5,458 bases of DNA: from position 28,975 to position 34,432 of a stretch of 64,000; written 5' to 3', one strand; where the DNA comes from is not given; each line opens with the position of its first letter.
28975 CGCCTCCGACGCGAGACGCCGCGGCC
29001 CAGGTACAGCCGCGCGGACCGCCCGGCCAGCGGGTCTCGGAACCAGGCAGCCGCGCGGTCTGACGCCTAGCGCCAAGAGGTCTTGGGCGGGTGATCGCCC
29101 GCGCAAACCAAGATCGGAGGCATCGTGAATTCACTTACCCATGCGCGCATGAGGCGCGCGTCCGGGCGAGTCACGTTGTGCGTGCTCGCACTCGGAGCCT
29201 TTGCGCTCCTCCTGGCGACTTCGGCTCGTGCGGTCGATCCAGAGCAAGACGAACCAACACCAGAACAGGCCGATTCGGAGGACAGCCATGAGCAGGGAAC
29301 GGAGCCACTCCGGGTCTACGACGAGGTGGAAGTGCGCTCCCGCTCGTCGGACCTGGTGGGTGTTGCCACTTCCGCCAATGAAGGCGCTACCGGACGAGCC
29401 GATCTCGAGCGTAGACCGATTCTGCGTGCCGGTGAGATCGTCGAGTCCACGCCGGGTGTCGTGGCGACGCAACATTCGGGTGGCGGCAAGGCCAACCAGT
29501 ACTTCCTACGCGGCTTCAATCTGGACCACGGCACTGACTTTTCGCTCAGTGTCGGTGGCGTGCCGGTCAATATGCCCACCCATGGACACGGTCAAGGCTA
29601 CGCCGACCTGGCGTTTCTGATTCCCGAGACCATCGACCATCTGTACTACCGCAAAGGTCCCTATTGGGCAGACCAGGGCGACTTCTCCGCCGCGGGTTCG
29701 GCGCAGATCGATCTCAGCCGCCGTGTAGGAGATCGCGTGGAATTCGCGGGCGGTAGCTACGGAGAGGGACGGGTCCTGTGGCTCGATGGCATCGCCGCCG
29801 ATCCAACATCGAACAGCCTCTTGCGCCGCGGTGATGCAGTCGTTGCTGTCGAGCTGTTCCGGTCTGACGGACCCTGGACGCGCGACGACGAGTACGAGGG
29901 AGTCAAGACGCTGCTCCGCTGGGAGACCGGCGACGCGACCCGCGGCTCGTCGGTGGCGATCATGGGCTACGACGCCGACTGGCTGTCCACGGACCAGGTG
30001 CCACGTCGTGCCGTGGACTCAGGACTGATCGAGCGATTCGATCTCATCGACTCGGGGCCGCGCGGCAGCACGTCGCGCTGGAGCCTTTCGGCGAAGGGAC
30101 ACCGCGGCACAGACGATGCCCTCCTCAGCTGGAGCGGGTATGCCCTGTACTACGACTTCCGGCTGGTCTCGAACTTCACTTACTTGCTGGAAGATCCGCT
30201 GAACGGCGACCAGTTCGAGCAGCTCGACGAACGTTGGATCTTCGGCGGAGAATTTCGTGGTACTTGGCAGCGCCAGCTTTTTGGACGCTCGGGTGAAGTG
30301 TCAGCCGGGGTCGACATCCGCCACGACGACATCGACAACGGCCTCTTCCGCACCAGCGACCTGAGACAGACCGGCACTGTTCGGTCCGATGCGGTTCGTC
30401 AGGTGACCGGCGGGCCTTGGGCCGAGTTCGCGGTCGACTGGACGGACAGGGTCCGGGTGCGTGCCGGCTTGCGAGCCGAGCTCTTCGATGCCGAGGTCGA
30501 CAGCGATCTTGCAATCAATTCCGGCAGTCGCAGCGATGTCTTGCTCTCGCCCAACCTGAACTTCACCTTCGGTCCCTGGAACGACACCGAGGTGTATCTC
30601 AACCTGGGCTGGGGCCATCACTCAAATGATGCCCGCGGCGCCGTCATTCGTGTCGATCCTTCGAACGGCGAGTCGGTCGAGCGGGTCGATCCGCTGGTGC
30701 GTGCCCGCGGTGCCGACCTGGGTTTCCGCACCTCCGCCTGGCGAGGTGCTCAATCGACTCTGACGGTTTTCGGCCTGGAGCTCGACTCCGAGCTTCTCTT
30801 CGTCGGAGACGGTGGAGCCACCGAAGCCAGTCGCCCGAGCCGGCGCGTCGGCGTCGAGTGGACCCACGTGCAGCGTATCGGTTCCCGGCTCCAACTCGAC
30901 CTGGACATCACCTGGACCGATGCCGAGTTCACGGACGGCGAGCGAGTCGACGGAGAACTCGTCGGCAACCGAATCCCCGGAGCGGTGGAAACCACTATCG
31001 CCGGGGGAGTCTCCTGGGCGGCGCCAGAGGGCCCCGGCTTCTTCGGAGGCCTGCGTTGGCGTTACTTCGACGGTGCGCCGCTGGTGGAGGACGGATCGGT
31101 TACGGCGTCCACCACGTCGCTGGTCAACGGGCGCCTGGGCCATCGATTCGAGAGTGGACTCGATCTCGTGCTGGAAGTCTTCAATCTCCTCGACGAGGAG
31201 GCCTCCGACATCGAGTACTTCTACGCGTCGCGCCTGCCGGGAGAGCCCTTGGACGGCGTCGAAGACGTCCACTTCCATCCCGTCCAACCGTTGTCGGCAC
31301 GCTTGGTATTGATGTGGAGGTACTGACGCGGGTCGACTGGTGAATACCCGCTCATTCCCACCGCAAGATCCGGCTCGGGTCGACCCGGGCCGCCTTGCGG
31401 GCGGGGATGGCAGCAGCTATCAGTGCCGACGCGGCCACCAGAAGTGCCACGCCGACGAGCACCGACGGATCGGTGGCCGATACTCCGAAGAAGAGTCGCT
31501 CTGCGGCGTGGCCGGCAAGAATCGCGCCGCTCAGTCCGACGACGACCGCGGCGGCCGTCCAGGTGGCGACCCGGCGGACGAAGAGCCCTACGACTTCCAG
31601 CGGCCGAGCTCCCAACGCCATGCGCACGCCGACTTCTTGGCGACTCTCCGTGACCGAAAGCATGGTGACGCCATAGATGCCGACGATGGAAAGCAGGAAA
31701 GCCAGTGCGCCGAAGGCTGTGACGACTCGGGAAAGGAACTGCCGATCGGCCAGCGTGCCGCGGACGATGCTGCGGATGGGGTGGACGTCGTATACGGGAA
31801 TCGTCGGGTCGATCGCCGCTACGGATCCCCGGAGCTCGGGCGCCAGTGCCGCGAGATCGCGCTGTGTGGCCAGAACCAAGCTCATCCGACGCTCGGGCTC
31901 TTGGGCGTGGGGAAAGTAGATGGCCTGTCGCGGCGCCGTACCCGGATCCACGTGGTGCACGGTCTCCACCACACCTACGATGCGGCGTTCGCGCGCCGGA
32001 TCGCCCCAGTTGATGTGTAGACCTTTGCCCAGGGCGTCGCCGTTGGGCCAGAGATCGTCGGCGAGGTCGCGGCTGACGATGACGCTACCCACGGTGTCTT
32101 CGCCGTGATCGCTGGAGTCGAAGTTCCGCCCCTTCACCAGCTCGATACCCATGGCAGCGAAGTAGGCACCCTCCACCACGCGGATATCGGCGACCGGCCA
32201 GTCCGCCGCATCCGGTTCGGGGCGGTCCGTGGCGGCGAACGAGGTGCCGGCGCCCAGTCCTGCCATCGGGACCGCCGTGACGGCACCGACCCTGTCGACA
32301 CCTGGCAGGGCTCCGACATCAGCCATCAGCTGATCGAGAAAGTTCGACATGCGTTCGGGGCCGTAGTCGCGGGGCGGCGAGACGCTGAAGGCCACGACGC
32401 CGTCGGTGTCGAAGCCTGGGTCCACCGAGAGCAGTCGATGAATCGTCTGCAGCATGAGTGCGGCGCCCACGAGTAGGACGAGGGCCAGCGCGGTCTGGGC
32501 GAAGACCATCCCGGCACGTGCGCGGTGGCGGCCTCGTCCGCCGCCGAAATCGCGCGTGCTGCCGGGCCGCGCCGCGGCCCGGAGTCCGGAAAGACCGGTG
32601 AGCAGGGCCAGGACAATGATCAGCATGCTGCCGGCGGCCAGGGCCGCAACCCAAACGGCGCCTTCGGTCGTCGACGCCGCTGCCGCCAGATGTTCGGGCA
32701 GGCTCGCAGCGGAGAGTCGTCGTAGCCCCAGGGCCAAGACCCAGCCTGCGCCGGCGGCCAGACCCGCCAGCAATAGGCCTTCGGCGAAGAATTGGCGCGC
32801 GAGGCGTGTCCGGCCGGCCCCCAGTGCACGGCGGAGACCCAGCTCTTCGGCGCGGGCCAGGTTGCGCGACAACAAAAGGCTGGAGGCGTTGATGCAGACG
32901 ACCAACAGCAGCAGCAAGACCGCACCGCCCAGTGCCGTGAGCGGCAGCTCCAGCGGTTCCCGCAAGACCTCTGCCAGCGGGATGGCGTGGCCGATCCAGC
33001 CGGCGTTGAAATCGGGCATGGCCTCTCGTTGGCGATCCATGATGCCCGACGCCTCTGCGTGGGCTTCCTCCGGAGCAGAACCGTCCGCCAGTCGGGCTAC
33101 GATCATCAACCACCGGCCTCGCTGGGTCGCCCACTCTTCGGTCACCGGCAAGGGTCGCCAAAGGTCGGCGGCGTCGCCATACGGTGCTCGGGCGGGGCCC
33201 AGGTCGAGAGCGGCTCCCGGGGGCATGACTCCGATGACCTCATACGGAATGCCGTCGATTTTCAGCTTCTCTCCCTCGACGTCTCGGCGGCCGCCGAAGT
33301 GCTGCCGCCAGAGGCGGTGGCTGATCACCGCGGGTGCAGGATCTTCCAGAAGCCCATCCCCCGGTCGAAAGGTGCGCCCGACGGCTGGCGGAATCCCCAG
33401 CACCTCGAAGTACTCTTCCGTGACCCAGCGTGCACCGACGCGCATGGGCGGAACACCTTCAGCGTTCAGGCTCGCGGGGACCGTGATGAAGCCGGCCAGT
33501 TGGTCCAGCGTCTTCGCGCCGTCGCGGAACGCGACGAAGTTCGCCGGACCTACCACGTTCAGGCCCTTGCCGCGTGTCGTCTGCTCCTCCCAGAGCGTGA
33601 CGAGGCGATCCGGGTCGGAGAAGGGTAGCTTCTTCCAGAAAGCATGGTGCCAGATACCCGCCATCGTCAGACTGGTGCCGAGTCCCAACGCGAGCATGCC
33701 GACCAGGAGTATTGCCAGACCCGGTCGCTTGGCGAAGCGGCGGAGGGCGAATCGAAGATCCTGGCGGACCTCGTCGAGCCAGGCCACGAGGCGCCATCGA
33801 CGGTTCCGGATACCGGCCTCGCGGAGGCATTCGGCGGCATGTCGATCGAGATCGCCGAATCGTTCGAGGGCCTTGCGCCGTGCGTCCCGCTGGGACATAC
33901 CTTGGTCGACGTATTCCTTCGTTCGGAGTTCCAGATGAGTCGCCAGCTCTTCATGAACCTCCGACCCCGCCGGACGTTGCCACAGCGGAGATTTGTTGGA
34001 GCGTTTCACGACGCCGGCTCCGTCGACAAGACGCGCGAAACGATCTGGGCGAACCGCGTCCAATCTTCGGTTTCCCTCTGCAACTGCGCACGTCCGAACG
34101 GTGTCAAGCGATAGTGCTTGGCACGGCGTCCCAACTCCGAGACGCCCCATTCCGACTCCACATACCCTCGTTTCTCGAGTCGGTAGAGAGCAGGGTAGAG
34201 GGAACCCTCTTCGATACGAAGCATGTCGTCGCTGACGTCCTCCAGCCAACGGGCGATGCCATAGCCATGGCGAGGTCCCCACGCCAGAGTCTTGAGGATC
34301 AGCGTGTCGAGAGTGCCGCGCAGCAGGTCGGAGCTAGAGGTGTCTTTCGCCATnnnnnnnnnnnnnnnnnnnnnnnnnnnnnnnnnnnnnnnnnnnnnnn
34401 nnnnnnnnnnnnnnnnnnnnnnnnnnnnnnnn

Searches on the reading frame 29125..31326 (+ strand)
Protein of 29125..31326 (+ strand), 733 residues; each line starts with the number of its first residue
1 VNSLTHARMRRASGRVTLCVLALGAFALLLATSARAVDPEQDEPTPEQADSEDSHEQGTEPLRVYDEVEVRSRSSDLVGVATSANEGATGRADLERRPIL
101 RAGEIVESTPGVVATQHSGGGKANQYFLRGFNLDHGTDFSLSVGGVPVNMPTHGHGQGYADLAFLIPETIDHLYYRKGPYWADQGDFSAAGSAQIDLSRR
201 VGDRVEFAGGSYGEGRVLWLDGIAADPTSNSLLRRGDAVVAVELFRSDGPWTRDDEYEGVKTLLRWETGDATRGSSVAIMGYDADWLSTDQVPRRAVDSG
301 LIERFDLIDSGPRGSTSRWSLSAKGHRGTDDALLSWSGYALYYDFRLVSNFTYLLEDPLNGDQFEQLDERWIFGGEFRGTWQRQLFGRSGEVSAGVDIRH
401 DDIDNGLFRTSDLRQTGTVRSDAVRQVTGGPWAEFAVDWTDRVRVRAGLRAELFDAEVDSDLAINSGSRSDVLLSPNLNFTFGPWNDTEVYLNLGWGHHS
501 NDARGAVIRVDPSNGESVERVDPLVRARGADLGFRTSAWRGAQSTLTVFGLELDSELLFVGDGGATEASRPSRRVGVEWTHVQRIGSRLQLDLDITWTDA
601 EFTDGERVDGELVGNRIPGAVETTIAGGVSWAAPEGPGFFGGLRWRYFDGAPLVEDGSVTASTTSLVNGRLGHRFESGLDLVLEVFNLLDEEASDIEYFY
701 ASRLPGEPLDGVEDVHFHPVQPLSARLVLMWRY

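Call 50: search_protein_families(library=pfam, proteins=[window:29125-31326:+], max_evalue=0.0001)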
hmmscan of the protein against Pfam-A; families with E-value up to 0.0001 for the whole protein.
window:29125-31326:+ (733 aa): 2 families
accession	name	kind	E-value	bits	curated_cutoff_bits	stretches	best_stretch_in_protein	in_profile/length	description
PF00593.30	TonB_dep_Rec_b-barrel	-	1.6e-14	55.1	27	1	282-688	37-436/436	TonB dependent receptor-like, beta-barrel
PF07715.20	Plug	-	9.3e-11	42.6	23.9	1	90-191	13-106/107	TonB-dependent Receptor Plug Domain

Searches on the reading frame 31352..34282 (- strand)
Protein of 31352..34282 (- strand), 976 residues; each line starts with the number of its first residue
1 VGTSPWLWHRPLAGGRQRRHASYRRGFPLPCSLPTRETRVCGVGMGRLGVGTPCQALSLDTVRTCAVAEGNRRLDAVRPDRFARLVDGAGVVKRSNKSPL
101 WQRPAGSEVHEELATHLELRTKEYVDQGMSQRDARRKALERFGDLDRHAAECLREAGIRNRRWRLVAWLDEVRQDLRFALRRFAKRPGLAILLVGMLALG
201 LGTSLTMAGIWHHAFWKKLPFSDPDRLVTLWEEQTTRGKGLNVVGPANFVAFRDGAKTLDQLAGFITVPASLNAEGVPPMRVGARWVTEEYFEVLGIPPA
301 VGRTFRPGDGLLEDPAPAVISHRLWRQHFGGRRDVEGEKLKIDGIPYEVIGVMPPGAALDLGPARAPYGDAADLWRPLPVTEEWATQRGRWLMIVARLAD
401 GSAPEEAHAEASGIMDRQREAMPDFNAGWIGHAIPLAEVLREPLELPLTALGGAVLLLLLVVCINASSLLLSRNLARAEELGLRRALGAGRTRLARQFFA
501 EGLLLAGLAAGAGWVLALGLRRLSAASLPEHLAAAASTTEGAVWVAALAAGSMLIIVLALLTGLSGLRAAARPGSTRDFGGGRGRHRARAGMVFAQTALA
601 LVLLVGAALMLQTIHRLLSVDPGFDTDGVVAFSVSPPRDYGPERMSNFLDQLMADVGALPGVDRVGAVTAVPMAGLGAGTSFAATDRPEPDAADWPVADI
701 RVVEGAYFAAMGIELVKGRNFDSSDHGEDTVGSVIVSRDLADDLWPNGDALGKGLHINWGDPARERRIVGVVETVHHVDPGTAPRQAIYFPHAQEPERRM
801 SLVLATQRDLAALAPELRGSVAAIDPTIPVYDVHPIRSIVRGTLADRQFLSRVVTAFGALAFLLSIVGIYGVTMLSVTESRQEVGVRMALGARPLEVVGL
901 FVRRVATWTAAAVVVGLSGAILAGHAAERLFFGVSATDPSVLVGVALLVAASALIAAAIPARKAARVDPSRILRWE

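Call 50: search_protein_families(library=pfam, proteins=[window:31352-34282:-], max_evalue=0.0001)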
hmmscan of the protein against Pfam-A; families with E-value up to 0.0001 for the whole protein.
window:31352-34282:- (976 aa): 2 families
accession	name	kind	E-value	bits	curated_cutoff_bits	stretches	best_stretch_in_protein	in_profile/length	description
PF12704.14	MacB_PCD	-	3e-29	103.2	27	2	197-411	8-204/207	MacB-like periplasmic core domain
PF02687.27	FtsX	-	9e-17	61.7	25.5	2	856-969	2-120/120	FtsX-like permease C-terminal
